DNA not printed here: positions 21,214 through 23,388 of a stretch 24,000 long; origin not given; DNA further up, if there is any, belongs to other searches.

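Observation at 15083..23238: Candidate transporter-coupled signalling locus: a sigma-54 promoter, a CUT2 sugar ABC importer, an unknown enzyme, an NtrC-type activator and a kinase that carries a copy of the transporter's own ATPase domain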

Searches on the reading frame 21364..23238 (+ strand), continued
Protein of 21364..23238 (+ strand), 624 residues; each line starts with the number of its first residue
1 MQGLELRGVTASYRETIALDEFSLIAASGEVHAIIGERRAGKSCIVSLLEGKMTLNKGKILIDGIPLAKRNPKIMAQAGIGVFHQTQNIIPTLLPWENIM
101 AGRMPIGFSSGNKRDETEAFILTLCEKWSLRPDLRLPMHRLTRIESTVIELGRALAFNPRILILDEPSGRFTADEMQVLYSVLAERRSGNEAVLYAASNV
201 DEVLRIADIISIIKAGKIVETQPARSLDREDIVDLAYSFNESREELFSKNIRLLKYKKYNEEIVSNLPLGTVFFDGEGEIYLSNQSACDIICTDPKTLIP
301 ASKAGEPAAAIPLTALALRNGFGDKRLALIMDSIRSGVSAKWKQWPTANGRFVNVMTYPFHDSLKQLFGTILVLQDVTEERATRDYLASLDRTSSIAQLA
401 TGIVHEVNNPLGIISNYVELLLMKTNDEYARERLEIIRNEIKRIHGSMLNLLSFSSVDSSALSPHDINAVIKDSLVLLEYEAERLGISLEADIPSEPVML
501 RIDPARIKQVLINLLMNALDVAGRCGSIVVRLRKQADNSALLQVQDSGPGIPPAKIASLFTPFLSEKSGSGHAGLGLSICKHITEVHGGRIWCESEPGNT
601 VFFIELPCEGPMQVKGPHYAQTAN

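Call 13: find_encoding_contigs(protein=P0027, flank=10000, max_places=2)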
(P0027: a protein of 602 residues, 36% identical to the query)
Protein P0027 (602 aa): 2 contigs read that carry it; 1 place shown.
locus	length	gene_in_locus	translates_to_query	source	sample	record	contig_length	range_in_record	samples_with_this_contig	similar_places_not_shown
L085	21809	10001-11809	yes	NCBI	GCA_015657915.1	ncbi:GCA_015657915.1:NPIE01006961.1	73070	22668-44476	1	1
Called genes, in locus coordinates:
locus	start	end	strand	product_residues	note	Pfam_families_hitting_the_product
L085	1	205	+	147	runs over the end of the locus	PF02681:DUF212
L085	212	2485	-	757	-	PF07690:MFS_1, PF13646:HEAT_2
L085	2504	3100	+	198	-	PF00881:Nitroreductase, PF14512:TM1586_NiRdase (weak), PF00881:Nitroreductase (weak)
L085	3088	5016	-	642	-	PF02784:Orn_Arg_deC_N, PF17810:Arg_decarb_HB, PF17944:Arg_decarbox_C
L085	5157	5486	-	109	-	PF01035:DNA_binding_1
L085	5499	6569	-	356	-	PF00248:Aldo_ket_red, PF13183:Fer4_8 (weak), PF13187:Fer4_9, PF13237:Fer4_10 (weak), PF13534:Fer4_17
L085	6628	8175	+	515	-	PF03417:AAT (faint)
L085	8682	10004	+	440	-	PF00072:Response_reg, PF00158:Sigma54_activat, PF14532:Sigma54_activ_2, PF00004:AAA (faint), PF07728:AAA_5, PF25601:AAA_lid_14, PF02954:HTH_8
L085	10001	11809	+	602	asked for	PF00005:ABC_tran, PF00512:HisKA, PF02518:HATPase_c, PF14501:HATPase_c_5 (weak)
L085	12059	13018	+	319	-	PF00532:Peripla_BP_1, PF13407:Peripla_BP_4, PF13458:Peripla_BP_6 (weak)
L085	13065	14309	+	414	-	-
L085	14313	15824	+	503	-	PF00005:ABC_tran, PF02367:TsaE (faint), PF13304:AAA_21 (faint), PF00005:ABC_tran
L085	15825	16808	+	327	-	PF02653:BPD_transp_2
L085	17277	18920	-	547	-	PF03109:ABC1, PF27536:UbiB_helical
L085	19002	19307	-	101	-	PF05597:Phasin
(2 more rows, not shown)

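Call 14: find_encoding_contigs(protein=P0041, flank=10000, max_places=1)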
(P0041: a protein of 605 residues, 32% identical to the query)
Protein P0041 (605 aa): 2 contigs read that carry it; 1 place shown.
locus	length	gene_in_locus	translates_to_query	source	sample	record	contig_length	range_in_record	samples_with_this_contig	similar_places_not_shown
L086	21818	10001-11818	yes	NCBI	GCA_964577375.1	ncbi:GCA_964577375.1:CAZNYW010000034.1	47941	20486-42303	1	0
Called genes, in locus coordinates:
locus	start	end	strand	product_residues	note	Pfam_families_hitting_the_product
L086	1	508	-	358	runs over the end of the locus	PF13483:Lactamase_B_3, PF12706:Lactamase_B_2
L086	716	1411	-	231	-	PF04199:Cyclase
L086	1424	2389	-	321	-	PF02653:BPD_transp_2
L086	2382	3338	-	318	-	PF02653:BPD_transp_2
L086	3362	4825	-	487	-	PF00005:ABC_tran, PF02463:SMC_N (faint), PF13191:AAA_16 (faint), PF13304:AAA_21 (faint), PF00005:ABC_tran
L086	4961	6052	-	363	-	PF13407:Peripla_BP_4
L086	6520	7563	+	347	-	PF08240:ADH_N, PF16912:Glu_dehyd_C, PF00107:ADH_zinc_N, PF13602:ADH_zinc_N_2 (weak)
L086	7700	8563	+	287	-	PF03446:NAD_binding_2, PF14833:NAD_binding_11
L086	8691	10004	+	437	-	PF00072:Response_reg, PF00158:Sigma54_activat, PF14532:Sigma54_activ_2, PF00004:AAA (weak), PF07728:AAA_5 (weak), PF25601:AAA_lid_14, PF02954:HTH_8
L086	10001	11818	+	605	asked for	PF00005:ABC_tran, PF00989:PAS, PF13426:PAS_9 (weak), PF00512:HisKA, PF02518:HATPase_c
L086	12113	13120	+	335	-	PF00532:Peripla_BP_1, PF13407:Peripla_BP_4, PF13458:Peripla_BP_6, PF01094:ANF_receptor (weak)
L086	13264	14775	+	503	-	PF00005:ABC_tran, PF13304:AAA_21 (faint), PF00005:ABC_tran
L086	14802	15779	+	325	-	PF02653:BPD_transp_2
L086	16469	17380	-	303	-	PF01261:AP_endonuc_2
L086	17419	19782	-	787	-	PF00456:Transketolase_N, PF22613:Transketolase_C_1 (weak)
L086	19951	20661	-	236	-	PF00005:ABC_tran, PF13304:AAA_21 (faint)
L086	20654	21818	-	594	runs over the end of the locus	PF02653:BPD_transp_2, PF00005:ABC_tran, PF13304:AAA_21 (faint), PF12399:BCA_ABC_TP_C (weak)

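Call 15: find_encoding_contigs(protein=P0047, flank=10000, max_places=1)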
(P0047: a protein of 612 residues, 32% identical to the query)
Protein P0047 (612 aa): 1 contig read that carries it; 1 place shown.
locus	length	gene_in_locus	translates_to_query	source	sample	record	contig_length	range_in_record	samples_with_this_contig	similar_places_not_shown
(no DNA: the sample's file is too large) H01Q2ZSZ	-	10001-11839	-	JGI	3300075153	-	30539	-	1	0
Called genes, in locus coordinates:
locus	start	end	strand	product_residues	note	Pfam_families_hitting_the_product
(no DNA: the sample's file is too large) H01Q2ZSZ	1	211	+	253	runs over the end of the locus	PF00072:Response_reg, PF12833:HTH_18, PF00165:HTH_AraC (weak)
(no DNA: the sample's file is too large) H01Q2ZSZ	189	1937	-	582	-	PF06580:His_kinase, PF02518:HATPase_c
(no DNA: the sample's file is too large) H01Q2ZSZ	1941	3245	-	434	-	PF05977:MFS_3, PF07690:MFS_1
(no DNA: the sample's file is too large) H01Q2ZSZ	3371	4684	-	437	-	PF01208:URO-D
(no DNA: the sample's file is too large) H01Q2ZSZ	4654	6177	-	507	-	PF00005:ABC_tran, PF09818:ABC_ATPase (faint), PF13304:AAA_21 (faint), PF00005:ABC_tran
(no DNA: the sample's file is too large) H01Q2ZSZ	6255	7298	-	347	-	PF00532:Peripla_BP_1 (weak), PF13407:Peripla_BP_4, PF13458:Peripla_BP_6 (weak)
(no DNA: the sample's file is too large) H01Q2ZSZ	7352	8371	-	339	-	PF02653:BPD_transp_2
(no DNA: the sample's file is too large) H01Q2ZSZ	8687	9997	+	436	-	PF00072:Response_reg, PF00158:Sigma54_activat, PF14532:Sigma54_activ_2, PF00004:AAA (weak), PF07728:AAA_5, PF25601:AAA_lid_14, PF02954:HTH_8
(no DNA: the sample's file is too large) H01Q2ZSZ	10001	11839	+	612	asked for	PF00005:ABC_tran, PF00512:HisKA, PF02518:HATPase_c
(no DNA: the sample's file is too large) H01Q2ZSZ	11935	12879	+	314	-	PF26945:DUF8295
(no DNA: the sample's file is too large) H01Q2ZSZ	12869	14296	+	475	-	PF21799:MurD-like_N, PF08245:Mur_ligase_M, PF02875:Mur_ligase_C (weak)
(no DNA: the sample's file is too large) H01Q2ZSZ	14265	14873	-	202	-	-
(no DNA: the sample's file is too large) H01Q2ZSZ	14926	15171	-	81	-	?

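Call 16: find_encoding_contigs(protein=P0037, flank=10000, max_places=1)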
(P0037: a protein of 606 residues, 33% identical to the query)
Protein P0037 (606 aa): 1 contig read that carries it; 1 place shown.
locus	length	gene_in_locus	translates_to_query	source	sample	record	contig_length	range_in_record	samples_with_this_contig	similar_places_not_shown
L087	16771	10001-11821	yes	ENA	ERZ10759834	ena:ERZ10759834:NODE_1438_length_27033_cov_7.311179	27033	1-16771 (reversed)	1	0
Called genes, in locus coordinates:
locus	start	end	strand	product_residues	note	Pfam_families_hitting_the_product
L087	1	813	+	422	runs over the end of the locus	PF10114:PocR, PF12833:HTH_18, PF00165:HTH_AraC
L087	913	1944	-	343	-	PF01263:Aldose_epim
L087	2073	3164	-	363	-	PF01208:URO-D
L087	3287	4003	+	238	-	PF02965:Met_synt_B12 (weak)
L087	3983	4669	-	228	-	PF00657:Lipase_GDSL, PF13472:Lipase_GDSL_2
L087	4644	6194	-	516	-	PF02463:SMC_N (faint), PF00005:ABC_tran, PF09818:ABC_ATPase (faint), PF13304:AAA_21 (faint), PF00005:ABC_tran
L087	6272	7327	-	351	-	PF13407:Peripla_BP_4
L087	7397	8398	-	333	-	PF02653:BPD_transp_2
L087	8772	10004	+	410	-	PF00072:Response_reg, PF00158:Sigma54_activat, PF14532:Sigma54_activ_2, PF07724:AAA_2 (weak), PF00004:AAA (weak), PF07728:AAA_5, PF25601:AAA_lid_14, PF02954:HTH_8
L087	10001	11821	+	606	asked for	PF00005:ABC_tran, PF00989:PAS (weak), PF08448:PAS_4, PF00512:HisKA, PF02518:HATPase_c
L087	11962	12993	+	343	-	PF00487:FA_desaturase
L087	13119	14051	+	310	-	PF00532:Peripla_BP_1 (weak), PF13407:Peripla_BP_4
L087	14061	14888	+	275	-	PF01261:AP_endonuc_2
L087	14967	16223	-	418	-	PF01208:URO-D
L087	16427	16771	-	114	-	?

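Call 17: find_encoding_contigs(protein=P0050, flank=10000, max_places=1)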
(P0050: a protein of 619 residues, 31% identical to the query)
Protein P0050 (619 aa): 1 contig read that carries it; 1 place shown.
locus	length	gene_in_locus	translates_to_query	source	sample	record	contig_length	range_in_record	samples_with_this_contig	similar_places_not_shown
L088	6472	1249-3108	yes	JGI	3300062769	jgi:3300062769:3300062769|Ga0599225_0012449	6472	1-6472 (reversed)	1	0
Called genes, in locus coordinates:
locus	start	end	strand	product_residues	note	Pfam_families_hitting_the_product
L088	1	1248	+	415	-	?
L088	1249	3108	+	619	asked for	PF00005:ABC_tran, PF00512:HisKA, PF02518:HATPase_c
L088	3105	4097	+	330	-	PF14486:DUF4432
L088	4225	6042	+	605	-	PF13589:HATPase_c_3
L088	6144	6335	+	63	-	-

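Call 40: search_protein_families(library=ncbifam, proteins=[window:21364-23238:+], max_evalue=0.001)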
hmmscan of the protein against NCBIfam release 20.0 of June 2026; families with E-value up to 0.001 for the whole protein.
window:21364-23238:+ (624 aa): 230 families (the best 25 are shown)
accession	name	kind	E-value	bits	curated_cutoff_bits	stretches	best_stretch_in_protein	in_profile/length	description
NF008468.0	PRK11360.1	equivalog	1.9e-57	195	646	1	252-609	262-609/616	two-component system sensor histidine kinase AtoS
NF046044.1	PnpS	equivalog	2e-38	132.5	400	1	226-607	23-390/390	two-component system histidine kinase PnpS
NF007688.0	PRK10364.1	equivalog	5.7e-37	127.5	479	1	390-609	234-452/460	two-component system sensor histidine kinase ZraS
NF008442.0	PRK11288.1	equivalog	1.1e-36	126.2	689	1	4-234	8-238/504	L-arabinose ABC transporter ATP-binding protein AraG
NF041861.1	YtfR_transport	equivalog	6.8e-35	120.4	850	1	4-237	2-234/492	galactofuranose ABC transporter, ATP-binding protein YtfR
NF047930.1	ABC_ATP_B6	equivalog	2.6e-32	112.1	670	1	4-225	3-221/510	putative B6 ABC transporter ATP-binding protein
NF052574.1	HisKinEspCMyxo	equivalog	7.2e-32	110.4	1200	1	371-610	392-639/785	serine histidine kinase EspC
NF033092.0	HK_WalK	equivalog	2.8e-31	108.8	725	1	228-608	228-594/594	cell wall metabolism sensor histidine kinase WalK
NF010069.0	PRK13549.1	equivalog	3.9e-31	108.1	699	1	4-234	6-237/513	xylose ABC transporter ATP-binding protein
NF047497.1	HK_LIC_12097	equivalog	1.6e-30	106.1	500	1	369-608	123-366/367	LIC_12097 family sensor histidine kinase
NF007253.0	PRK09700.1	equivalog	2.8e-30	105.4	772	1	5-236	7-241/510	D-allose ABC transporter ATP-binding protein AlsA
NF008030.0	PRK10762.1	equivalog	1.5e-29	103.1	745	1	4-235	5-236/501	ribose ABC transporter ATP-binding protein RbsA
NF010411.0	PRK13837.1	equivalog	7.7e-29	100.3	647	1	363-616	417-683/828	two-component system VirA-like sensor kinase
NF053867.1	SprKinKinDBac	equivalog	6.9e-28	97.3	775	1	392-608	282-497/500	sporulation kinase KinD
NF047874.1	MASE3_PAS_HK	subfamily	1.3e-27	96.9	560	1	231-609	238-626/655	MASE3 domain-containing sensor histidine kinase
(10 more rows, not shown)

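Call 41: search_solved_structures(query=window:21364-23238:+, max_evalue=0.00001)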
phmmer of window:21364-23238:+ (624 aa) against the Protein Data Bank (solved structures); distinct sequences matched with E-value up to 0.00001: 241 (the best 60 are shown).
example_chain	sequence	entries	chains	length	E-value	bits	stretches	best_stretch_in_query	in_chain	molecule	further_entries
3a0r_A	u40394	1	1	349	1.1e-34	123.4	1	349-608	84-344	Sensor protein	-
9jfj_A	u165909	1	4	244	1e-23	87.2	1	384-607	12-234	Sensor histidine kinase ZraS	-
8woi_A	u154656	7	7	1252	1.2e-22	83.6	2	4-223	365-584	ABC transporter B family member 19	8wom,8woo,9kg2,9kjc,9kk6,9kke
4f4c_A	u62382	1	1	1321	2.4e-22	82.7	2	23-228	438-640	Multidrug resistance protein pgp-1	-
4jas_A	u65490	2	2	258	2.7e-22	82.5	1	376-608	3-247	Histidine kinase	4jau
9p6i_A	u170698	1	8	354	6.6e-22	81.2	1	368-608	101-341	histidine kinase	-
5uht_A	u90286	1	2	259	7.3e-22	81.1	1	375-608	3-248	Sensor histidine kinase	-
8wp0_A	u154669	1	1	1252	8e-22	81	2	4-223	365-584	ABC transporter B family member 19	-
2c2a_A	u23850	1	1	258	9e-22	80.8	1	376-608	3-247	SENSOR HISTIDINE KINASE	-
3dge_A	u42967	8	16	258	9.8e-22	80.7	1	376-608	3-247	Sensor protein | Histidine kinase | Sensor histidine kinase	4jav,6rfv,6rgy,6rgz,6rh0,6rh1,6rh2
8a3u_A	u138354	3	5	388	1.2e-21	80.4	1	327-608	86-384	Putative Sensory box protein,Sensor protein FixL | Putative Sensory box protein,Putative Sensory box protein,Sensor protein FixL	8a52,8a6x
6azr_A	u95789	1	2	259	1.4e-21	80.2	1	375-608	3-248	Sensor histidine kinase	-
3a0t_A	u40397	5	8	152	1.8e-21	79.8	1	465-608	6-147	Sensor protein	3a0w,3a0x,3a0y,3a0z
8a7f_A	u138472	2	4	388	2e-21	79.7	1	345-608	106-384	Putative Sensory box protein,Sensor protein FixL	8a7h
7qkr_A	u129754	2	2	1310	5.3e-21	78.3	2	3-221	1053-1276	Plasma membrane ATP-binding cassette transporter required for the export of a-factor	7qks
4gcz_A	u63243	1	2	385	1.8e-19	73.2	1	384-609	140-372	Blue-light photoreceptor, Sensor protein fixL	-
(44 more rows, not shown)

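Call 42: predict_structure(alignment_id=A1)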
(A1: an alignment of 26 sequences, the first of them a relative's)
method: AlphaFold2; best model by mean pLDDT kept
length: 624 residues; sequences in the alignment: 26
mean_pLDDT: 80.1   pTM: 0.42
mean pLDDT of the five models: 80.1, 78.2, 77.4, 75.1, 75.1
residues with pLDDT >= 90: 218; 70-90: 267; 50-70: 91; < 50: 48
segments of 3 or more residues with pLDDT < 50: 238-249, 302-307, 455-458, 565-572, 611-624
pLDDT, mean of each block of 10 residues (from residue 1): 88 89 93 86 91 91 87 87 91 91 69 86 96 94 95 91 93 93 93 90 88 88 79 55 45 63 78 88 86 60 49 81 89 90 86 91 86 86 60 51 61 74 77 77 66 51 85 88 89 89 86 87 87 88 92 79 50 62 84 90 87 41 39
secondary structure, 60 per line:
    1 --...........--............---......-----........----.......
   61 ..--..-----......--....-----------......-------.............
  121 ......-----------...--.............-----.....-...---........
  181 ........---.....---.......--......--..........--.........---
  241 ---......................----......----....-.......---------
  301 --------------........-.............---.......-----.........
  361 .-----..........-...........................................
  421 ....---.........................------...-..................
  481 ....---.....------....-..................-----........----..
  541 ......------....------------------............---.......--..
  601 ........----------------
elements in order: E3-13 E16-27 E31-36 H42-49 E54-62 H72-77 E80-83 H95-100 H108-126 H143-155 E161-165 H173-188 E192-196 H200-206 E209-214 E217-223 H229-237 H244-265 E270-275 E280-283 H285-291 H315-322 H324-336 E340-346 E352-361 E367-376 H378-424 H428-452 E463-466 H467-484 E488-492 E499-502 H504-521 E527-534 E539-546 H553-556 H575-586 E590-596 E599-608
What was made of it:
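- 22093..22491 (+): Kinase residues 244-376: linker helix (244-265) and PAS-like domain (270-376). AF2 model (call 42).
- The AF2 model has five domains, mean pLDDT 80 and about 90 in the NBD (call 42).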

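Call 48: fold_search(model_id=the predicted structure, library=pdb)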
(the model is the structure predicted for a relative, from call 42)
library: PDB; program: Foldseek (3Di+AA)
matches with E <= 10: 1805; with E <= 0.001: 1530
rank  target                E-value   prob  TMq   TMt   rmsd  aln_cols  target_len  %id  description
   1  8a6x_B                3.4e-26  1.00  0.24  0.40  19.8       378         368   25  Crystal structure of a chimeric LOV-Histidine kinase SB2F1 (asymmetrical variant, trigonal form with long c axis) (released 2024-01-10)
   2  8a52_A                2.2e-24  1.00  0.24  0.39  20.1       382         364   25  Crystal structure of a chimeric LOV-Histidine kinase SB2F1 (asymmetrical variant, trigonal form with long c-axis) (released 2023-12-27)
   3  8a7f_A                3.4e-24  1.00  0.24  0.40  19.5       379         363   24  Crystal structure of a chimeric LOV-Histidine kinase SB2F1-I66R mutant (asymmetrical variant, trigonal form with long  (released 2024-01-10)
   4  8a7f_B                3.4e-24  1.00  0.24  0.39  19.6       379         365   24  Crystal structure of a chimeric LOV-Histidine kinase SB2F1-I66R mutant (asymmetrical variant, trigonal form with long  (released 2024-01-10)
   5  9a5d_A                4.1e-24  1.00  0.30  0.31  24.0       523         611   17  Integrative model of WALK-YYCH by crosslinking MS and deep learning (released 2024-09-18)
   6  8a7h_A                1.1e-23  1.00  0.24  0.39  19.9       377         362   25  Crystal structure of a chimeric LOV-Histidine kinase SB2F1-I66R mutant (light state; asymmetrical variant, trigonal fo (released 2024-01-10)
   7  8a3u                  2.2e-23  1.00  0.24  0.39  19.5       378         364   25  Crystal structure of a chimeric LOV-Histidine kinase SB2F1 (symmetrical variant, trigonal form with short c-axis) (released 2023-12-20)
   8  4gcz_A                7.3e-23  1.00  0.28  0.40  10.2       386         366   22  Structure of a blue-light photoreceptor (released 2013-06-19)
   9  4gcz_B                2.1e-21  1.00  0.26  0.40  15.7       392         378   21  Structure of a blue-light photoreceptor (released 2013-06-19)
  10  9jfj_A                2.2e-18  1.00  0.31  0.78   4.2       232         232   28  Crystal structure of the cytoplasmic domain of ZraS in ADP-bound form (released 2025-03-26)
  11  9jfj_D                2.3e-18  1.00  0.24  0.62  15.2       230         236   29  Crystal structure of the cytoplasmic domain of ZraS in ADP-bound form (released 2025-03-26)
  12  4i5s_B                3.4e-18  1.00  0.28  0.42  13.2       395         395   21  Structure and function of sensor histidine kinase (released 2013-03-27)
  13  4i5s_A                3.6e-18  1.00  0.23  0.36  14.9       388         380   20  Structure and function of sensor histidine kinase (released 2013-03-27)
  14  9jfj_B                7.3e-18  1.00  0.24  0.63  14.9       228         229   28  Crystal structure of the cytoplasmic domain of ZraS in ADP-bound form (released 2025-03-26)
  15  3a0r_A                7.3e-18  1.00  0.30  0.52  15.8       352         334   24  Crystal structure of histidine kinase ThkA (TM1359) in complex with response regulator protein TrrA (TM1360) (released 2009-10-20)
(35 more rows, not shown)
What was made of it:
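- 22093..22491 (+): Foldseek alignment to the PAS-kinases YF1 4gcz and 8a6x, and to ThkA 3a0r (call 48).
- On ABC transporter nucleotide-binding domain (Pfam PF00005), CUT2 NBD1 subtype: The AF2 NBD matches LptB and LivF-like structures with TMt 0.77-0.84 (call 48).
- On Class I (HisKA) sensor histidine kinase: Structural matches are ZraS, HK853 and ThkA (calls 41, 48).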

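Call 55: find_encoding_contigs(protein=P0002, flank=10000, max_places=1)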
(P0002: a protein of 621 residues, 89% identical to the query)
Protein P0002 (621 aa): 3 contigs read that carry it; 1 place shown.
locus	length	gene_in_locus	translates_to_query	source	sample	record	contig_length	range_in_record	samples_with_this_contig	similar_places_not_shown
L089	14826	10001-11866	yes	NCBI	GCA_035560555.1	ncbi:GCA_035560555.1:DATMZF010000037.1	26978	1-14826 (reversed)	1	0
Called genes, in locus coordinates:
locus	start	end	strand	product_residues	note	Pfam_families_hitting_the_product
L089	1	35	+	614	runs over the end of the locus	PF00270:DEAD, PF00271:Helicase_C, PF16124:RecQ_Zn_bind, PF09382:RQC, PF00570:HRDC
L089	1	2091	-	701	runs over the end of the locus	PF00403:HMA, PF12710:HAD (faint), PF00122:E1-E2_ATPase, PF00702:Hydrolase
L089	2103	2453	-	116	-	PF01022:HTH_5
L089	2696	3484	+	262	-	PF00497:SBP_bac_3, PF10613:Lig_chan-Glu_bd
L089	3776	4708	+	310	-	PF00532:Peripla_BP_1, PF13407:Peripla_BP_4, PF13458:Peripla_BP_6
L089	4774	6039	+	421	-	-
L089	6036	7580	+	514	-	PF00005:ABC_tran, PF13304:AAA_21 (faint), PF00005:ABC_tran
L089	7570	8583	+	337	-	PF02653:BPD_transp_2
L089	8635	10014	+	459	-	PF00072:Response_reg, PF00158:Sigma54_activat, PF14532:Sigma54_activ_2, PF25601:AAA_lid_14, PF02954:HTH_8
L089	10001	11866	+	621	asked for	PF00005:ABC_tran, PF00512:HisKA, PF02518:HATPase_c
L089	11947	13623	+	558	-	PF13522:GATase_6, PF13537:GATase_7, PF12481:DUF3700, PF00733:Asn_synthase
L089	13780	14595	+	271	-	PF00528:BPD_transp_1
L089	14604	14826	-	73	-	?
